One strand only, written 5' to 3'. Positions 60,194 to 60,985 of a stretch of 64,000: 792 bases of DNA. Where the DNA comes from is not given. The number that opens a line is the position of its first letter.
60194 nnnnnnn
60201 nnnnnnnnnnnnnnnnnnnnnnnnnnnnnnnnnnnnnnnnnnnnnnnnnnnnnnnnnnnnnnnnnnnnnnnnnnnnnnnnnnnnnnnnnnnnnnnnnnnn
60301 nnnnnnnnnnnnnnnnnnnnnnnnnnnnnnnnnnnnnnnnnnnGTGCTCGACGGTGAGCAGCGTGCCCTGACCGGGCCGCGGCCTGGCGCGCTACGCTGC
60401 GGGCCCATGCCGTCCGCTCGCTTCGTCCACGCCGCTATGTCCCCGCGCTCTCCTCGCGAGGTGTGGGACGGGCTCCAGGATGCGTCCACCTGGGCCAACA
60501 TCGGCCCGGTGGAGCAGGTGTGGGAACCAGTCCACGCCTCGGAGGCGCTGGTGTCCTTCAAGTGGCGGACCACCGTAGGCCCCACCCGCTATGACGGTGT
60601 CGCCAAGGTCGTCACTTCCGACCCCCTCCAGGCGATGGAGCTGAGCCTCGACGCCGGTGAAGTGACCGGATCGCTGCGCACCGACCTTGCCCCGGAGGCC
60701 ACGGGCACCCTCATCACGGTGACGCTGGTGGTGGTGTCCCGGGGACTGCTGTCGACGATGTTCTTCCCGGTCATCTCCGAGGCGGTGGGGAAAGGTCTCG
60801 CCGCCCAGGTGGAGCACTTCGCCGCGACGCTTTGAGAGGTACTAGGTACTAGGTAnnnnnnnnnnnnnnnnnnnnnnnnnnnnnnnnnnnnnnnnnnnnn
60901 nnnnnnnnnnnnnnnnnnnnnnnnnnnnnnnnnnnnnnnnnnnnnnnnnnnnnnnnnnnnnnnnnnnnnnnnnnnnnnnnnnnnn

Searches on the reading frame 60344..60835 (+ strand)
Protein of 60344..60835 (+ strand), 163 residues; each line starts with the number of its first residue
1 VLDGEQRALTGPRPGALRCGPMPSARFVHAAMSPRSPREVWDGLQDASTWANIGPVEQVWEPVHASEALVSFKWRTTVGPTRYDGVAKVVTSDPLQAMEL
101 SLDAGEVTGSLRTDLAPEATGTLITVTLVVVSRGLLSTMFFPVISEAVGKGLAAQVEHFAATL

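Call 57: search_protein_families(library=pfam, proteins=[window:60344-60835:+], max_evalue=0.0001)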
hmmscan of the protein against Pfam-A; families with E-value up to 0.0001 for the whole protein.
window:60344-60835:+ (163 aa): 1 family
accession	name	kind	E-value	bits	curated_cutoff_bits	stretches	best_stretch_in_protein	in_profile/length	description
PF10604.15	Polyketide_cyc2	-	3.3e-05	24.6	27.4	1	26-162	3-140/142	Polyketide cyclase / dehydrase and lipid transport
